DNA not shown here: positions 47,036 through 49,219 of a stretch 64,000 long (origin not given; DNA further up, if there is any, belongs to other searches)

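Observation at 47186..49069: NuoI is interrupted by a GltD/SudA-like NAD(P)H-FAD-FeS module, a possible built-in electron-input domain for a complex I that lacks NuoEFG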

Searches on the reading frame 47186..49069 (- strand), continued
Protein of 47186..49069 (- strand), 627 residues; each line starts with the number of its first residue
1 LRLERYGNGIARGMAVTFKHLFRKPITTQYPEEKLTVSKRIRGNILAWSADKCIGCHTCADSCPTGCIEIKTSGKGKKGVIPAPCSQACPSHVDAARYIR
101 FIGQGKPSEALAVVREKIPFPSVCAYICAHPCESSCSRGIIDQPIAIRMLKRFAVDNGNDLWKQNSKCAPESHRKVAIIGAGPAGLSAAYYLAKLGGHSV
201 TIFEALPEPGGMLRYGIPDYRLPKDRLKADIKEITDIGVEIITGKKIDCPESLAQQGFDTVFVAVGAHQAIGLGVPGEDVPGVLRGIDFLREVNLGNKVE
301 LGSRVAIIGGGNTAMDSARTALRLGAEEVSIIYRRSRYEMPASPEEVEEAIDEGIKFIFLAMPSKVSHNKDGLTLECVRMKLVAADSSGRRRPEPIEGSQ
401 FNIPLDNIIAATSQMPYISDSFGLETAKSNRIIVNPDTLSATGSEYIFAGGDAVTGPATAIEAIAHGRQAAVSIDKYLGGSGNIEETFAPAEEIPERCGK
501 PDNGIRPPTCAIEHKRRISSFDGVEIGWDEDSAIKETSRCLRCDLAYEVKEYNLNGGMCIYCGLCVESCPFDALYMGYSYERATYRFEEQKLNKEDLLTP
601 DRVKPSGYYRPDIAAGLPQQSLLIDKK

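Call 42: find_homologous_proteins(query=A3, max_evalue=1e-20)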
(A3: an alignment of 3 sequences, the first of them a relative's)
Query A3 (3 sequences) (653 aa, profile of the alignment): 7983 proteins with E <= 1e-20 among 8000 candidates; the best 120 are listed.
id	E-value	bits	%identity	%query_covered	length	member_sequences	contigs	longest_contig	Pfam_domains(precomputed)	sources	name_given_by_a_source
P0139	0.0e+0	1131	100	100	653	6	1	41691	PF13450.13,PF07992.21,PF00070.34,PF03486.21,PF13484.12,PF12838.13,PF01134.29,PF01494.26,PF21799.3,PF12831.14,PF01946.24,PF01266.31,PF14691.12,PF00890.31,PF00037.33,PF13738.13,PF01262.28,PF13237.12,PF13187.12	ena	-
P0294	1.9e-294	996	76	100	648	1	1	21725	PF13450.13,PF07992.21,PF00070.34,PF03486.21,PF13484.12,PF12838.13,PF01134.29,PF01494.26,PF21799.3,PF12831.14,PF01946.24,PF01266.31,PF14691.12,PF00037.33,PF13738.13,PF01262.28,PF13237.12,PF13187.12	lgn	-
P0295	1.3e-292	990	79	100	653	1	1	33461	PF13450.13,PF07992.21,PF00070.34,PF03486.21,PF13484.12,PF12838.13,PF12831.14,PF01946.24,PF01266.31,PF14691.12,PF00037.33,PF13738.13,PF13187.12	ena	-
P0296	6.4e-281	951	71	100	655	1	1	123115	PF13450.13,PF07992.21,PF00070.34,PF03486.21,PF13484.12,PF12838.13,PF01134.29,PF01494.26,PF21799.3,PF12831.14,PF01946.24,PF01266.31,PF14691.12,PF00037.33,PF13738.13,PF13187.12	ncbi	-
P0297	7.1e-281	951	72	99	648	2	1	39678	PF13450.13,PF07992.21,PF00070.34,PF03486.21,PF13484.12,PF12838.13,PF01494.26,PF12831.14,PF01946.24,PF01266.31,PF14691.12,PF00037.33,PF13738.13,PF13187.12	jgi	-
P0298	1.3e-278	944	71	100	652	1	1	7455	PF13450.13,PF07992.21,PF00070.34,PF03486.21,PF13484.12,PF12838.13,PF01494.26,PF21799.3,PF12831.14,PF01946.24,PF01266.31,PF14691.12,PF00890.31,PF00037.33,PF13738.13,PF01262.28,PF13237.12,PF13187.12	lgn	-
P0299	5.4e-276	935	69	99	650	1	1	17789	PF13450.13,PF07992.21,PF00070.34,PF03486.21,PF13484.12,PF12838.13,PF01134.29,PF01494.26,PF21799.3,PF12831.14,PF01946.24,PF01266.31,PF14691.12,PF00890.31,PF00037.33,PF13738.13,PF01262.28,PF13237.12,PF13187.12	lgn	-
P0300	1.6e-275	933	70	100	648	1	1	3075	PF13450.13,PF07992.21,PF00070.34,PF13484.12,PF12838.13,PF01494.26,PF21799.3,PF12831.14,PF01946.24,PF01266.31,PF14691.12,PF00037.33,PF13738.13,PF13187.12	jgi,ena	-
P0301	2.1e-274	930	71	99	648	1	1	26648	PF13450.13,PF07992.21,PF00070.34,PF03486.21,PF13484.12,PF12838.13,PF01494.26,PF12831.14,PF01946.24,PF01266.31,PF14691.12,PF00037.33,PF13738.13,PF13237.12,PF13187.12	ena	-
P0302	2.2e-270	916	69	100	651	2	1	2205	PF13450.13,PF07992.21,PF00070.34,PF03486.21,PF13484.12,PF12838.13,PF01134.29,PF01494.26,PF21799.3,PF12831.14,PF01946.24,PF01266.31,PF14691.12,PF00890.31,PF00037.33,PF13738.13,PF01262.28,PF13187.12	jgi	-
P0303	1.0e-233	795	53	92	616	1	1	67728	PF13450.13,PF07992.21,PF00070.34,PF03486.21,PF12838.13,PF01134.29,PF12831.14,PF01946.24,PF01266.31,PF14691.12,PF00890.31,PF00291.32,PF00037.33,PF13738.13,PF01262.28,PF13187.12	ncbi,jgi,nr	ncbi:MAG: FAD-dependent oxidoreductase [Actinobacteria bacterium]|nr:MAG: FAD-dependent oxidoreducta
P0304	8.2e-224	763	52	94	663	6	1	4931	PF13450.13,PF07992.21,PF00070.34,PF03486.21,PF13484.12,PF12838.13,PF12831.14,PF01946.24,PF01266.31,PF14691.12,PF00890.31,PF00037.33,PF13738.13,PF13237.12,PF13187.12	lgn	-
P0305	1.6e-223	762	52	94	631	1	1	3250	PF13450.13,PF07992.21,PF00070.34,PF12838.13,PF12831.14,PF01946.24,PF01266.31,PF14691.12,PF00037.33,PF13738.13,PF01262.28,PF13187.12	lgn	-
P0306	2.2e-223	761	52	92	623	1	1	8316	PF13450.13,PF07992.21,PF00070.34,PF12838.13,PF12831.14,PF01946.24,PF01266.31,PF14691.12,PF00037.33,PF13738.13,PF01262.28,PF13237.12,PF13187.12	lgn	-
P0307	6.1e-222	756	53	94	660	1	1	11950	PF01946.24,PF01266.31,PF13450.13,PF14691.12,PF07992.21,PF00070.34,PF13738.13,PF12838.13,PF13187.12,PF12831.14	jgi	jgi:NADPH-dependent glutamate synthase beta subunit-like oxidoreductase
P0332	1.7e-202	692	42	96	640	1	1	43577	PF13241.13,PF13450.13,PF07992.21,PF00070.34,PF03486.21,PF12838.13,PF01494.26,PF01946.24,PF01266.31,PF14691.12,PF00890.31,PF00037.33,PF13738.13,PF01262.28,PF13187.12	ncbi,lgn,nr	ncbi:MAG: FAD-dependent oxidoreductase [Firmicutes bacterium]|nr:FAD-dependent oxidoreductase [Bacil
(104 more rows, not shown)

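Call 57: predict_structure(alignment_id=A1)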
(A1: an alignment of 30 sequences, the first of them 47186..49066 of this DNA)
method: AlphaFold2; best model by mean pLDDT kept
length: 626 residues; sequences in the alignment: 30
mean_pLDDT: 79.1   pTM: 0.78
mean pLDDT of the five models: 79.1, 79.0, 78.5, 72.4, 72.1
residues with pLDDT >= 90: 231; 70-90: 230; 50-70: 114; < 50: 51
segments of 3 or more residues with pLDDT < 50: 1-9, 22-42, 578-584, 618-626
pLDDT, mean of each block of 10 residues (from residue 1): 41 55 36 31 60 68 63 75 83 89 91 91 77 69 80 87 88 95 95 96 92 84 89 95 92 95 89 91 92 89 95 92 94 89 81 93 92 96 77 93 96 86 87 92 90 85 93 95 89 74 68 75 72 85 79 55 58 58 48 55 59 52 36
secondary structure, 60 per line:
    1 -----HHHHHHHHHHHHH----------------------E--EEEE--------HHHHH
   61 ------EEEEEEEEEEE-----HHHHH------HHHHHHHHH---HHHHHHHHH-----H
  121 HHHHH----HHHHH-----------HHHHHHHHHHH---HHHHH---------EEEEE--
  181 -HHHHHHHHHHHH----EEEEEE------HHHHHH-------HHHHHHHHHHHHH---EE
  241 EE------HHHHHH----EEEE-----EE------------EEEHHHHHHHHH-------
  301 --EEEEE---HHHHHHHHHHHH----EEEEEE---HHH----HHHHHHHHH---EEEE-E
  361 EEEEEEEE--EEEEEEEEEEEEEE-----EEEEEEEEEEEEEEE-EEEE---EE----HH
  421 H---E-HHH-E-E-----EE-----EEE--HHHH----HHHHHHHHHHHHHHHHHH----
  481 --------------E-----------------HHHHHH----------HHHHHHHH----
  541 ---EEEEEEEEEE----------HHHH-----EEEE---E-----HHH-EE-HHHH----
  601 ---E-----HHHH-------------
elements in order: H6-18 E44-47 H56-60 E67-77 H83-87 H94-102 H106-114 H120-125 H130-134 H146-156 H160-164 E174-178 H182-193 E198-203 H210-215 H223-235 E239-242 H249-254 E259-262 E282-284 H285-293 E303-307 H311-322 E327-332 H343-351 E355-358 E360-368 E371-384 E390-404 E406-409 E446-448 H451-454 H459-476 H513-518 H529-536 E544-553 H564-567 E573-576 H593-596 H610-613

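Call 62: find_encoding_contigs(protein=P0303, flank=10000, max_places=1)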
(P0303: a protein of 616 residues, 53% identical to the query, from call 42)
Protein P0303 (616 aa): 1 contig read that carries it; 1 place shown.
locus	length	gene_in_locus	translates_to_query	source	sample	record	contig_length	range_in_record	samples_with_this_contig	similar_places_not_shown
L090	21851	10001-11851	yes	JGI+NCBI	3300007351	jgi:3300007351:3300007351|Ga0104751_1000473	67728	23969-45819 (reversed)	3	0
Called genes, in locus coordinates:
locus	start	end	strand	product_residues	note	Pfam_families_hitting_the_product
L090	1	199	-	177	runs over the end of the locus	PF00156:Pribosyltran, PF14681:UPRTase (weak)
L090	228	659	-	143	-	PF06966:DUF1295 (weak), PF04191:PEMT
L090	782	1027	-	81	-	-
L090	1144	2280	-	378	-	PF01488:Shikimate_DH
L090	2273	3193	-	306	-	-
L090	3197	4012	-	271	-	PF03309:Pan_kinase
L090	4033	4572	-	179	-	PF02632:BioY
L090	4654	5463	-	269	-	PF03099:BPL_LplA_LipB, PF02237:BPL_C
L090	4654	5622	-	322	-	PF08279:HTH_11, PF03099:BPL_LplA_LipB, PF02237:BPL_C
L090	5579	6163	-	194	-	PF09335:VTT_dom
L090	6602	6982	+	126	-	PF00507:Oxidored_q4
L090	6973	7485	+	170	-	PF01058:Oxidored_q6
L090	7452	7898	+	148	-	PF00329:Complex1_30kDa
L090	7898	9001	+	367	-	PF00346:Complex1_49kDa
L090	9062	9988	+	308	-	PF00146:NADHdh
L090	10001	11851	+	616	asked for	PF14691:Fer4_20, PF01946:Thi4 (weak), PF01266:DAO, PF07992:Pyr_redox_2, PF12831:FAD_oxidored (weak), PF13450:NAD_binding_8, PF12838:Fer4_7, PF13187:Fer4_9, +8 more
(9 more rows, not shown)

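Call 63: find_encoding_contigs(protein=P0332, flank=10000, max_places=1)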
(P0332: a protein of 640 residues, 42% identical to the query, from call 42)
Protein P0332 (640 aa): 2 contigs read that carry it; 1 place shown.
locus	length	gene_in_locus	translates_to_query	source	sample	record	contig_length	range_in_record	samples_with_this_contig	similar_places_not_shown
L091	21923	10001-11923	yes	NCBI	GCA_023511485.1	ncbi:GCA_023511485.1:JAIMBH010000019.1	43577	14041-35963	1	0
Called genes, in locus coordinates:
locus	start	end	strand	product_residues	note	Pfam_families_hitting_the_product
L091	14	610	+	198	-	PF12654:DUF3786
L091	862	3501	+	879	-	PF00133:tRNA-synt_1, PF09334:tRNA-synt_1g, PF13603:tRNA-synt_1_2, PF09334:tRNA-synt_1g (weak), PF08264:Anticodon_1, PF10458:Val_tRNA-synt_C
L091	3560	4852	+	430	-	PF08245:Mur_ligase_M, PF02875:Mur_ligase_C, PF27239:FOL3_C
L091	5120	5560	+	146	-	PF18912:DZR_2 (faint), PF13248:Zn_ribbon_3 (faint), PF12773:DZR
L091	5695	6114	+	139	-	PF00334:NDK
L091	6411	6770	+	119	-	PF00507:Oxidored_q4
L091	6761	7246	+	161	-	PF01058:Oxidored_q6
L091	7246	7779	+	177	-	PF00329:Complex1_30kDa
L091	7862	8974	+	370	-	PF00346:Complex1_49kDa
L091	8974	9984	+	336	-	PF00146:NADHdh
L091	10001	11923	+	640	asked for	PF14691:Fer4_20, PF01266:DAO (weak), PF01494:FAD_binding_3 (weak), PF03486:HI0933_like (weak), PF07992:Pyr_redox_2, PF13450:NAD_binding_8, PF12838:Fer4_7, PF00037:Fer4, +7 more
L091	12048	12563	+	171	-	PF00499:Oxidored_q3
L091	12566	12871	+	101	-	PF00420:Oxidored_q2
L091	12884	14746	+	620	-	PF00662:Proton_antipo_N, PF00361:Proton_antipo_M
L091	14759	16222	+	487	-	PF00361:Proton_antipo_M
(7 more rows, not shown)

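Call 65: fold_search(model_id=the predicted structure, library=pdb)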
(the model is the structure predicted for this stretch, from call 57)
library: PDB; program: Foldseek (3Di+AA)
matches with E <= 10: 1857; with E <= 0.001: 508
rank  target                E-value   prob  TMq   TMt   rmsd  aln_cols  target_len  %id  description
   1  9bov_A                1.4e-51  1.00  0.66  0.36   4.8       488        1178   43  Structure of electron bifurcating Nfn-ABC complexed with NAD from Caldicellulosiruptor saccharolyticus (released 2025-03-05)
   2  8oh5_C                5.5e-49  1.00  0.66  0.36   5.3       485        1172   42  Cryo-EM structure of the electron bifurcating transhydrogenase StnABC complex from Sporomusa Ovata (state 2) (released 2023-09-13)
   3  9n5u_A                1.0e-48  1.00  0.66  0.44   5.8       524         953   41  Structure of the Thermococcus sibiricus NfnABC complex (released 2025-05-07)
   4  9n5v_A                1.5e-45  1.00  0.65  0.44   5.3       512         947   40  Structure of the NAD(H)-bound Thermococcus sibiricus NfnABC complex (released 2025-05-07)
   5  5jca_L                2.5e-37  1.00  0.59  0.78   2.3       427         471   38  NADP(H) bound NADH-dependent Ferredoxin:NADP Oxidoreductase (NfnI) from Pyrococcus furiosus (released 2017-04-12)
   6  5jfc_L                7.1e-36  1.00  0.57  0.77   2.4       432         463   36  NADH-dependent Ferredoxin:NADP Oxidoreductase (NfnI) from Pyrococcus furiosus (released 2017-04-12)
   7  4ylf_B                3.9e-35  1.00  0.60  0.79   5.9       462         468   37  Insights into flavin-based electron bifurcation via the NADH-dependent reduced ferredoxin-NADP oxidoreductase structur (released 2015-07-08)
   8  5vj7_A                1.2e-33  1.00  0.57  0.76   2.9       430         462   34  Ferredoxin NADP Oxidoreductase (Xfn) (released 2017-07-19)
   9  6s6s_E                1.4e-31  1.00  0.57  0.75   2.8       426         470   30  Structure of Azospirillum brasilense Glutamate Synthase in a4b4 oligomeric state. (released 2019-09-11)
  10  6s6t_E                7.5e-31  1.00  0.57  0.74  10.4       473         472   28  Structure of Azospirillum brasilense Glutamate Synthase in a4b3 oligomeric state (released 2019-09-11)
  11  1gt8_B                3.1e-30  1.00  0.57  0.36  15.4       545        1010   24  DIHYDROPYRIMIDINE DEHYDROGENASE (DPD) FROM PIG, TERNARY COMPLEX WITH NADPH AND URACIL-4-ACETIC ACID (released 2002-04-11)
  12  1h7x_A                8.6e-30  1.00  0.56  0.36  16.0       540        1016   25  Dihydropyrimidine dehydrogenase (DPD) from pig, ternary complex of a mutant enzyme (C671A), NADPH and 5-fluorouracil (released 2001-02-23)
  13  1h7w_B                1.4e-29  1.00  0.57  0.36  15.9       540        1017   25  Dihydropyrimidine dehydrogenase (DPD) from pig (released 2001-02-23)
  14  1gt8_A                1.4e-29  1.00  0.56  0.35  15.6       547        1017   24  DIHYDROPYRIMIDINE DEHYDROGENASE (DPD) FROM PIG, TERNARY COMPLEX WITH NADPH AND URACIL-4-ACETIC ACID (released 2002-04-11)
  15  1gte_D                1.7e-29  1.00  0.57  0.36  15.9       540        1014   25  DIHYDROPYRIMIDINE DEHYDROGENASE (DPD) FROM PIG, BINARY COMPLEX WITH 5-IODOURACIL (released 2002-04-11)
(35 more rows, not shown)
